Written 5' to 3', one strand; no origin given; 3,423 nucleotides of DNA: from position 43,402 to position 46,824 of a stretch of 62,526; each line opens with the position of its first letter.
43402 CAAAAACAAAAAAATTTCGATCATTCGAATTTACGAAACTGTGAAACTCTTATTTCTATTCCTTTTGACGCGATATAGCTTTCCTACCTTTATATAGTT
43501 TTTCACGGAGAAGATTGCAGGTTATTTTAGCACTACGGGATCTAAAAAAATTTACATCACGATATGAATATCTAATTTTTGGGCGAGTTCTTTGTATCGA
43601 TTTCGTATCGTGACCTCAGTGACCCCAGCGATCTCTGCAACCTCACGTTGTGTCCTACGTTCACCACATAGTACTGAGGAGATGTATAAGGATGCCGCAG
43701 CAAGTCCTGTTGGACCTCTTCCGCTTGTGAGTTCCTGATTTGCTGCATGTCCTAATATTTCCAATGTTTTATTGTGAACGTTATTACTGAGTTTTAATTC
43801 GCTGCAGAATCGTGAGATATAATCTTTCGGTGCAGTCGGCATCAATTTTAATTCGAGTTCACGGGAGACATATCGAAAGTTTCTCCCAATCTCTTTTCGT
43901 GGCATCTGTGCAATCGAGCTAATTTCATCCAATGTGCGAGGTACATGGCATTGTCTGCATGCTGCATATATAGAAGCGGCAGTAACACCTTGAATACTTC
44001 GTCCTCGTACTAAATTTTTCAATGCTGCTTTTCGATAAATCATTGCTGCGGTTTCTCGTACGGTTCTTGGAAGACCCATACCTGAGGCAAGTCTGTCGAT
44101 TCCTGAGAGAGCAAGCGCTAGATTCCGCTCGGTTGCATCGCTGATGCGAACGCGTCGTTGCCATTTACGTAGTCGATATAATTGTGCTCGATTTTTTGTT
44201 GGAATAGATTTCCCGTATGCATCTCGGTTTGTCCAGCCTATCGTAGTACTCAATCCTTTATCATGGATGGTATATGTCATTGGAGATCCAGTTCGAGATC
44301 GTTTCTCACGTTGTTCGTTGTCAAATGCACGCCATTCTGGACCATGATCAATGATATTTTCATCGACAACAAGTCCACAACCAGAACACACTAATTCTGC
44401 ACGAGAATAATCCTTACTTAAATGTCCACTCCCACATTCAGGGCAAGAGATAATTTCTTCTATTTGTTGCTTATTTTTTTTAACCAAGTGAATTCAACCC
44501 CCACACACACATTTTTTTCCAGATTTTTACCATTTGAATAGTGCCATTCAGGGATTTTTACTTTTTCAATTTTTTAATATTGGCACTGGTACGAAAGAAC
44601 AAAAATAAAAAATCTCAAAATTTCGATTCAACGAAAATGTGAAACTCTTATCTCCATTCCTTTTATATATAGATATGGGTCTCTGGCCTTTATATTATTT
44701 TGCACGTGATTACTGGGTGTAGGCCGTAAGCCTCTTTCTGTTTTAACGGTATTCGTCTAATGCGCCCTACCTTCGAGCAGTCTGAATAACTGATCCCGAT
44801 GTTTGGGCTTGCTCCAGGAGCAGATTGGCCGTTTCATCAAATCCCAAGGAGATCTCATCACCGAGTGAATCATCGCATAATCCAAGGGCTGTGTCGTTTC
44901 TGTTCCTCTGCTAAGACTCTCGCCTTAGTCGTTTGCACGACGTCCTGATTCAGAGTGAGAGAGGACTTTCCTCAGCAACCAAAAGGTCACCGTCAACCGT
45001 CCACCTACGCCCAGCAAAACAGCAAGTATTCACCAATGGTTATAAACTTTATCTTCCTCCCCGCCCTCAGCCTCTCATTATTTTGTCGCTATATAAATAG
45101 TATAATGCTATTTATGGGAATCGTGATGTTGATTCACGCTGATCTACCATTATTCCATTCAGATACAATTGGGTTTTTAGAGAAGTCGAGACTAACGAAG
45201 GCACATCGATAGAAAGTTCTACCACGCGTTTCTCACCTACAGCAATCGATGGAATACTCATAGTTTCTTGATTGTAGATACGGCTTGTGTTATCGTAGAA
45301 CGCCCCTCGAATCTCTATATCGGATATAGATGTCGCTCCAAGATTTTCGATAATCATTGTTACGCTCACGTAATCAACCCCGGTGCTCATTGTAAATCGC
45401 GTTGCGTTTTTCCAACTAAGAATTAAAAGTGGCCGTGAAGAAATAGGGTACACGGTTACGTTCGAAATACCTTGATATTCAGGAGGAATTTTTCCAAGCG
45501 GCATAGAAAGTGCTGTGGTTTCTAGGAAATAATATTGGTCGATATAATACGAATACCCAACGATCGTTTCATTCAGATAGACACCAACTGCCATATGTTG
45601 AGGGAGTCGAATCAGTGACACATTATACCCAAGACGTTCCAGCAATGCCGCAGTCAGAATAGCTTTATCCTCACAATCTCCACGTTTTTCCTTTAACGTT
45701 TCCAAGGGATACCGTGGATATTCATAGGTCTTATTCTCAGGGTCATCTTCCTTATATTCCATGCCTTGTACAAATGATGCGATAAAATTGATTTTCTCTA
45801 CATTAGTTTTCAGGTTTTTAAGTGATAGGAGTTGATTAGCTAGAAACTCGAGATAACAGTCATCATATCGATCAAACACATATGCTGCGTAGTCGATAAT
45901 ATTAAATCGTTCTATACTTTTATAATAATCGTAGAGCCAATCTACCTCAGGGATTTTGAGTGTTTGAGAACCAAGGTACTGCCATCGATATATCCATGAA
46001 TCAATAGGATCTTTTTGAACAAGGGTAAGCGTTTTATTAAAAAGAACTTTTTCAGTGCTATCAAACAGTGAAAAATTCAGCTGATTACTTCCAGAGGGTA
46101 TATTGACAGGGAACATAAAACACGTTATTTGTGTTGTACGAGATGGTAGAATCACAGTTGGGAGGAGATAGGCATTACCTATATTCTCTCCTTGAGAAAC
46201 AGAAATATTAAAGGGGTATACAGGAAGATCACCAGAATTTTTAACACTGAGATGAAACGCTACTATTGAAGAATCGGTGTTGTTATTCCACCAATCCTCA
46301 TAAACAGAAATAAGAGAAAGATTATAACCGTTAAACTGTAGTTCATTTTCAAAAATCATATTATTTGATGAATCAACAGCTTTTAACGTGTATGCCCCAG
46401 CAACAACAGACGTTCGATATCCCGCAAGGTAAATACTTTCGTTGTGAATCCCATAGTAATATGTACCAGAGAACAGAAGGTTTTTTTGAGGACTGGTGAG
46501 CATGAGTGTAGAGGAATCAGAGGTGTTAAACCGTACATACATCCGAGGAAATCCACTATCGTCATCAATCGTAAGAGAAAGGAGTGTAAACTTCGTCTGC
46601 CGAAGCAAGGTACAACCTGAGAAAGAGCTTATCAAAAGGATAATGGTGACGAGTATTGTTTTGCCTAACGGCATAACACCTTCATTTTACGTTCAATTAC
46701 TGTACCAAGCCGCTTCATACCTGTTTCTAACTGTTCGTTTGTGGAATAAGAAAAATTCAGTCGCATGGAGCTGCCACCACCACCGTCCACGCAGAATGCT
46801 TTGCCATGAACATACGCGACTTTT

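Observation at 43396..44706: Duplicated promoter plus ~100-nt 5' leader shared by a TFB gene and a cold-shock protein gene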

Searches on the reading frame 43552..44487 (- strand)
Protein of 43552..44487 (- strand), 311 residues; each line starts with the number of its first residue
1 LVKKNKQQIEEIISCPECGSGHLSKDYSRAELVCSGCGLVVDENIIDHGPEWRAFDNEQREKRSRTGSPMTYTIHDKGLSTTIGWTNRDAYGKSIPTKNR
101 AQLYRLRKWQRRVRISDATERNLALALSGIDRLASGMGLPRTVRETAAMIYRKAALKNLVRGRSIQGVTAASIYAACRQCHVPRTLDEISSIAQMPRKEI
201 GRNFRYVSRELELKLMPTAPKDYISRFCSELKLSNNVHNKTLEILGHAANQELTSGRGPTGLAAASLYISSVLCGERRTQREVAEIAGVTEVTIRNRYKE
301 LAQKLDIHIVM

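Call 9: find_homologous_proteins(query=window:43552-44487:-)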
Query window:43552-44487:- (311 aa): 8000 proteins with E <= 0.001 among 8000 candidates; the best 120 are listed.
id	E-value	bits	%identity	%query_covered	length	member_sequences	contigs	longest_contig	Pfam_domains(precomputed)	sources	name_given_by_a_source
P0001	1.5e-194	663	95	100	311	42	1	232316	PF00382.25,PF08271.18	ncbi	-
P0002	7.7e-194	661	95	100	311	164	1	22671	PF00382.25,PF08271.18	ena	-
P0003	5.7e-193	658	94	100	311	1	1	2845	PF00382.25,PF08271.18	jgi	jgi:transcription initiation factor TFIIB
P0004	5.0e-192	655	95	100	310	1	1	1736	PF00382.25,PF08271.18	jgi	jgi:transcription initiation factor TFIIB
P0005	4.7e-191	651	93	100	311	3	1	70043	PF00382.25,PF08271.18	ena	-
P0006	5.8e-189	645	92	100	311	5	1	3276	PF00382.25,PF04545.23,PF08271.18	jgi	-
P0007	6.1e-189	644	92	100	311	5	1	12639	PF00382.25,PF08271.18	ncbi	-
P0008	1.3e-188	643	93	100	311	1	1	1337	PF00382.25,PF08271.18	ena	-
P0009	6.3e-185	631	90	100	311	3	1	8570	PF00382.25,PF08271.18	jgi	jgi:transcription initiation factor TFIIB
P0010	1.2e-182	624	89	100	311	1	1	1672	PF00382.25,PF08271.18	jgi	jgi:transcription initiation factor TFIIB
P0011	3.4e-180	616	87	100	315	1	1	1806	PF00382.25,PF08271.18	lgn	-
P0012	3.8e-179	612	86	100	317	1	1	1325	PF00382.25,PF08271.18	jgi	-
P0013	6.6e-179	612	91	96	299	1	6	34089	PF00382.25,PF08271.18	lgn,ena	-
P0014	8.7e-179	611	86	100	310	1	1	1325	PF00382.25,PF08271.18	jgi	jgi:transcription initiation factor TFIIB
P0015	1.3e-178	611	88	99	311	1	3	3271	PF00382.25,PF08271.18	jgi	jgi:transcription initiation factor TFIIB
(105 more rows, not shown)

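Call 11: find_related_loci(query=window:43552-44487:-, collection=genome_contigs, flank=4000)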
Query window:43552-44487:- (311 aa) in genome_contigs; peptide patterns used: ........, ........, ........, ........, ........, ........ (x = any residue, [..] = any of these).
599 stretches matched a pattern (row limit reached: there are more); 556 encode a relative of the query (tblastn E <= 1e-3); the best 80 are kept; 80 distinct loci.
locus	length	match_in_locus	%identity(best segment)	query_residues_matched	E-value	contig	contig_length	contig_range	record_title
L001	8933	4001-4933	96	1-311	0e+0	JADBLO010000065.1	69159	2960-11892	MAG: Thermoplasmata archaeon isolate Bin3_14.8m NODE_20_length_69159_cov_15.381816, whole genome shotgun sequence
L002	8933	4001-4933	96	1-311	0e+0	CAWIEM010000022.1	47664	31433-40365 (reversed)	MAG: uncultured Thermoplasmata archaeon isolate MFD00709.bin.2.100 genome assembly, contig: contig_57129, whole genome s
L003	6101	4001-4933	96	1-311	0e+0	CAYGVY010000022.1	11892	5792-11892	MAG TPA_asm: uncultured Thermoplasmatales archaeon isolate ERP119294_co4_107 genome assembly, contig: NODE_5509_length_1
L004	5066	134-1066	95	1-311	0e+0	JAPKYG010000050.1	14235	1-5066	MAG: Methanobacteriota archaeon isolate LacPavin_0920_SED3_MAG_41_62 LacPavin_0920_SED3_scaffold_940995, whole genome sh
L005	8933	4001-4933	95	1-311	0e+0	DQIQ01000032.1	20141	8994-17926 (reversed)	MAG TPA_asm: Thermoplasmata archaeon isolate 3300003432D scaffold_32, whole genome shotgun sequence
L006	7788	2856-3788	93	1-311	0e+0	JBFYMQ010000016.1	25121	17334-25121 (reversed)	MAG: Thermoplasmatales archaeon isolate PPR_0066 scaffold_197, whole genome shotgun sequence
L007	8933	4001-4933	92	1-311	0e+0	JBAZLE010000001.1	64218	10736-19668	MAG: Thermoplasmatota archaeon isolate SO_2017_LW4_160 scaffold_1200_c1_LW137-91_2017, whole genome shotgun sequence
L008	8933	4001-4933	91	1-311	0e+0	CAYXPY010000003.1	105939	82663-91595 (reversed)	MAG TPA_asm: uncultured Thermoplasmatales archaeon isolate binchicken_co190_433 genome assembly, contig: NODE_414_length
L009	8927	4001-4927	85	3-311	0e+0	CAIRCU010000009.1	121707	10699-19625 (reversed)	MAG: Euryarchaeota archaeon isolate AlinenSediments_bin-5223 genome assembly, contig: bin-5223:09/57, whole genome shotg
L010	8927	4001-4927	82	3-311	3e-178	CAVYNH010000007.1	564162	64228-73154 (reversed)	MAG: Euryarchaeota archaeon isolate MFD04408.bin.1.91 genome assembly, contig: contig_80799, whole genome shotgun sequen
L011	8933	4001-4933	80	1-311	9e-178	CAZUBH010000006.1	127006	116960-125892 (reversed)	MAG TPA_asm: uncultured Thermoplasmatales archaeon isolate SRP141376_co1_301 genome assembly, contig: NODE_312_length_12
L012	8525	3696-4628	81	1-311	2e-177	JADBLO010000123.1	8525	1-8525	MAG: Thermoplasmata archaeon isolate Bin3_14.8m NODE_437_length_8525_cov_14.070838, whole genome shotgun sequence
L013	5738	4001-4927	80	3-311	3e-178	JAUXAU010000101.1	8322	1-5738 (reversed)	MAG: Thermoplasmatota archaeon isolate CSMAG_2770 CSMAG_2770_k141_444667_length_8322_cov_10.7775, whole genome shotgun s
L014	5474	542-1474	78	1-311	3e-177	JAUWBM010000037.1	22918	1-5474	MAG: Thermoplasmatota archaeon isolate CSMAG_1320 CSMAG_1320_k141_2018436_length_22918_cov_14.7432, whole genome shotgun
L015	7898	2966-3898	78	1-311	2e-173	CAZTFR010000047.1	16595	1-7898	MAG TPA_asm: uncultured Thermoplasmatales archaeon isolate SRP141376_co1_12 genome assembly, contig: NODE_7091_length_16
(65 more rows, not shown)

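Call 74: search_protein_families(library=pfam, proteins=[window:43552-44487:-])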
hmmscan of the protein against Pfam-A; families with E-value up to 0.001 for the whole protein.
window:43552-44487:- (311 aa): 3 families
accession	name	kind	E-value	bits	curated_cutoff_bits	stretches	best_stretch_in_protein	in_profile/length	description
PF00382.24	TFIIB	-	3.2e-47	158.9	23.6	2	217-303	5-91/92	Transcription factor TFIIB repeat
PF08271.17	Zn_Ribbon_TF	-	9.6e-19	67.1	29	1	14-55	2-43/43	TFIIB zinc-binding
PF04545.22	Sigma70_r4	-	0.00014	21.7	24.1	0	275-305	18-48/50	Sigma-70, region 4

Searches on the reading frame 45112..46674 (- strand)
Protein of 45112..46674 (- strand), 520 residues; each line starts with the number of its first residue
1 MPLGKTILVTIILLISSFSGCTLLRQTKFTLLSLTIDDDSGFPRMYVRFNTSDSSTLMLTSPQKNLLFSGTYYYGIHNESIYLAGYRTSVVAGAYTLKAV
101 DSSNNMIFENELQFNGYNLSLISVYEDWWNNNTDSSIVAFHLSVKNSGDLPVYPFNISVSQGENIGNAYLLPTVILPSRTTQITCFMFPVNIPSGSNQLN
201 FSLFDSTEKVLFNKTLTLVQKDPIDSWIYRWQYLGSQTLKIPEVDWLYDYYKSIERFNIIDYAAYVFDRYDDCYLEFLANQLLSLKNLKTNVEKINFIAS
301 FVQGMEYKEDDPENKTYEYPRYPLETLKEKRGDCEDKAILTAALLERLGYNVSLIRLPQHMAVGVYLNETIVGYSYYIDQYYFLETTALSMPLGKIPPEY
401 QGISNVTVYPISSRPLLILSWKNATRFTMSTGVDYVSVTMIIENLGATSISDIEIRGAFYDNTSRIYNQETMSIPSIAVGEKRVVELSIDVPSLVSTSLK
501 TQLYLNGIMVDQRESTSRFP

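Call 74: search_protein_families(library=pfam, proteins=[window:45112-46674:-])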
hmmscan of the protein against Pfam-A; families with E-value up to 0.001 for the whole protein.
window:45112-46674:- (520 aa): 2 families
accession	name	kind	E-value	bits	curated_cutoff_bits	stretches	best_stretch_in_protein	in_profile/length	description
PF04473.18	DUF553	-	5.7e-06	26.3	20.5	1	287-369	11-106/140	Transglutaminase-like domain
PF01841.26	Transglut_core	-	1.3e-05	25.9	23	1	286-351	9-71/108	Transglutaminase-like superfamily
